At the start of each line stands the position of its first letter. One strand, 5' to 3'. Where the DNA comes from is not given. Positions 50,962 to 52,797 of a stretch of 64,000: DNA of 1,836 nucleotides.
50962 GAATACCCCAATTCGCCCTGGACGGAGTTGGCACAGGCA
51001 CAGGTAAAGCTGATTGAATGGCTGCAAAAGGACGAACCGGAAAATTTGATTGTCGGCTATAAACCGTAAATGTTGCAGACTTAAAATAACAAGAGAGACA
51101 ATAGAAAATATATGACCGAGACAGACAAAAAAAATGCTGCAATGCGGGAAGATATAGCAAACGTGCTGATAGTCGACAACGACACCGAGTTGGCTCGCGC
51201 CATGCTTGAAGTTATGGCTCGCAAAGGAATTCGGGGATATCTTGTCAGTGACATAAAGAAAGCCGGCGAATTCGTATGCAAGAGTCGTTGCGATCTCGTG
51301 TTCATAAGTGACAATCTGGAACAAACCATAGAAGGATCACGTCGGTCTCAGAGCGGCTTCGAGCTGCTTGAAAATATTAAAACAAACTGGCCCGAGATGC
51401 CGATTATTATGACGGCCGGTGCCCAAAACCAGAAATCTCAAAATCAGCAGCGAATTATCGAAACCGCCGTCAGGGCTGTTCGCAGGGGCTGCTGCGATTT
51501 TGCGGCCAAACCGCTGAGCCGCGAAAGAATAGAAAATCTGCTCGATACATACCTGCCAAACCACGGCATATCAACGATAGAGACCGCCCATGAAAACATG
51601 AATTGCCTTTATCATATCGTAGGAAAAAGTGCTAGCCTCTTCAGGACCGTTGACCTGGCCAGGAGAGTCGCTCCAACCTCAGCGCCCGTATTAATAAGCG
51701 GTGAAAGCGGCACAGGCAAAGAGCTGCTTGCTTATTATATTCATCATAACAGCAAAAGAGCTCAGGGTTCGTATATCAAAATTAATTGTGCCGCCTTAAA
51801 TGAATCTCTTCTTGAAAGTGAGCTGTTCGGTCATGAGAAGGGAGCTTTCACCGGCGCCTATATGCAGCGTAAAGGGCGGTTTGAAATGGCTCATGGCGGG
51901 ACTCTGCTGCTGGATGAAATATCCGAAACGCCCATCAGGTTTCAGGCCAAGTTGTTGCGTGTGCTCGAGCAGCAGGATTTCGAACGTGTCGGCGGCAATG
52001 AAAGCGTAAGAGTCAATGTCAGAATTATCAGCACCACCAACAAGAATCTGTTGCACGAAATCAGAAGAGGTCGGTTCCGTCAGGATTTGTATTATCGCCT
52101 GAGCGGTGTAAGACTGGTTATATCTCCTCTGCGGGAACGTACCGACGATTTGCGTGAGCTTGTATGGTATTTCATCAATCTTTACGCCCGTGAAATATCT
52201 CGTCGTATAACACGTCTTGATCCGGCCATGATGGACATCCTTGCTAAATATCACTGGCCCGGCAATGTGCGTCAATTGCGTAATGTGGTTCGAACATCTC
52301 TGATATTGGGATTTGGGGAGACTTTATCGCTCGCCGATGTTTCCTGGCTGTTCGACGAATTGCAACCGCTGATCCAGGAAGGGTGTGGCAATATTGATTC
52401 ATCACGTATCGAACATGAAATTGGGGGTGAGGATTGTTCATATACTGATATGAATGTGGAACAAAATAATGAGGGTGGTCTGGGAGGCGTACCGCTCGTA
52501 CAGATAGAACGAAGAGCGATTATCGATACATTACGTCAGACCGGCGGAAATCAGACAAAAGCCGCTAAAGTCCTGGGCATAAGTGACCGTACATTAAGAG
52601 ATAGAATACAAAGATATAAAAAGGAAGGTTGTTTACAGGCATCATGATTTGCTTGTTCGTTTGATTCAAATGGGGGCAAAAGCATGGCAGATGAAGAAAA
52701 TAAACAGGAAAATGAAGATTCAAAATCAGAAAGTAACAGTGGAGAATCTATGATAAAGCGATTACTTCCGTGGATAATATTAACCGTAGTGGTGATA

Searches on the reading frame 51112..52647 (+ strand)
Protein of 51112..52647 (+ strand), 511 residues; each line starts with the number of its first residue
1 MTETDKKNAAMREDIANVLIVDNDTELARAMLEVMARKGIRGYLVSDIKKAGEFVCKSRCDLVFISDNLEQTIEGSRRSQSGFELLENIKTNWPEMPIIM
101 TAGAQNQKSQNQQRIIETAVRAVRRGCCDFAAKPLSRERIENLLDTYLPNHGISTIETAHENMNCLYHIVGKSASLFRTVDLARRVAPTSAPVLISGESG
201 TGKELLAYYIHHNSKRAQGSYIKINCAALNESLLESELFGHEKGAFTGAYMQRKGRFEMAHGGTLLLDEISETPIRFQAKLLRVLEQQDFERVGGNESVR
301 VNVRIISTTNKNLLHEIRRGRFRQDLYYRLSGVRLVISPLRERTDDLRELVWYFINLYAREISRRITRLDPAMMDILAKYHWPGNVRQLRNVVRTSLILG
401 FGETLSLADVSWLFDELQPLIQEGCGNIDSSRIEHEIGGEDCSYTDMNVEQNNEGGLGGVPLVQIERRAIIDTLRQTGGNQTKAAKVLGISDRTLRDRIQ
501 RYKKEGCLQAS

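Call 12: search_protein_families(library=pfam, proteins=[window:51112-52647:+])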
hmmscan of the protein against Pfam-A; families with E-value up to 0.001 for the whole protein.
window:51112-52647:+ (511 aa): 10 families
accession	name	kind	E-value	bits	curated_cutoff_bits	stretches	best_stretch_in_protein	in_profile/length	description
PF00158.32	Sigma54_activat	-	4e-68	228.8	20.2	1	169-335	1-167/168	Sigma-54 interaction domain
PF25601.1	AAA_lid_14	-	7.1e-19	67.9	27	1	341-411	1-71/87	AAA+ ATPase lid domain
PF14532.12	Sigma54_activ_2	-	9.3e-18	65.2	25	1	184-340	15-138/138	Sigma-54 interaction domain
PF02954.25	HTH_8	-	5.4e-14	52.1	22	1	463-502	3-42/42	Bacterial regulatory protein, Fis family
PF00072.30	Response_reg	-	1.8e-09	38.2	30.2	1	18-143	1-109/111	Response regulator receiver domain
PF07728.20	AAA_5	-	9.6e-07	29.3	22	1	192-312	1-124/139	AAA domain (dynein-related subfamily)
PF13384.12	HTH_23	-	1.1e-06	28.7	24.6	1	465-507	5-46/50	Homeodomain-like domain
PF13518.12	HTH_28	-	1.8e-05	25.1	25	1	466-507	1-41/52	Helix-turn-helix domain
PF00004.35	AAA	-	0.00047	21.1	21.2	0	193-327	1-128/131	ATPase family associated with various cellular activities (AAA)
PF13551.12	HTH_29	-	0.00052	20.5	28.1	0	470-506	4-40/64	Winged helix-turn helix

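Call 34: search_protein_families(library=ncbifam, proteins=[window:51112-52647:+], max_evalue=0.01)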
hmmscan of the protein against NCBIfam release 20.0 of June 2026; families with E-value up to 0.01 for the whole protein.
window:51112-52647:+ (511 aa): 34 families (the best 25 are shown)
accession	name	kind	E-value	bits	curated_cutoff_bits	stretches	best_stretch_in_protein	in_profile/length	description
TIGR01817.1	nifA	equivalog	4.5e-111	372.2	528.85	1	155-503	184-528/534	nif-specific transcriptional activator NifA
NF008469.0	PRK11361.1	equivalog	4.4e-105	352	714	1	15-503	4-455/461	acetoacetate metabolism transcriptional regulator AtoC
TIGR01818.1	ntrC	equivalog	3.3e-101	339.4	558.6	1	18-500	1-461/463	nitrogen regulation protein NR(I)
NF050807.1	TransRegFlbDCaul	equivalog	7.6e-101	338.2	750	1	168-507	119-443/454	sigma-54-dependent transcriptional regulator FlbD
NF041552.1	TF_PrdR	equivalog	3.5e-94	316.2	795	2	160-408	260-508/577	sigma-54 dependent transcriptional regulator PrdR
TIGR02915.1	PEP_resp_reg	equivalog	8.6e-93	311.6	502.6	1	18-411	1-383/445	PEP-CTERM-box response regulator transcription factor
NF041946.1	LuxO_transreg_Vib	equivalog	2.3e-88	297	800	1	80-504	53-462/463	quorum-sensing sigma-54 dependent transcriptional regulator LuxO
NF007689.0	PRK10365.1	equivalog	2.4e-88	296.9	760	2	12-409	2-381/441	sigma-54-dependent response regulator transcription factor ZraR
NF038308.1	RNA_repair_RtcR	equivalog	1.5e-87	294.7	650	1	166-505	179-519/530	RNA repair transcriptional activator RtcR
NF003451.0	PRK05022.1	equivalog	1.1e-86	291.6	476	1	160-495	183-501/512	nitric oxide reductase transcriptional regulator NorR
NF051870.1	NAssimRespRegNtrX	equivalog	1.7e-86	290.9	600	1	16-420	2-388/452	nitrogen assimilation response regulator NtrX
TIGR02974.1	phageshock_pspF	equivalog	2e-84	283.7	443.55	1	169-502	1-336/336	phage shock protein operon transcriptional activator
NF008176.1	PRK10923.1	equivalog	3.3e-82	276.6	620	1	17-499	5-463/469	nitrogen regulation protein NR(I)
NF049963.1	RespRegFlgRCampy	domain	2.1e-76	257.5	750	1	115-409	80-376/429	fla regulon two-component system response regulator FlgR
TIGR02329.1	propionate_PrpR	equivalog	3.4e-75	253.7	499.2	1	163-394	208-444/526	propionate catabolism operon regulatory protein PrpR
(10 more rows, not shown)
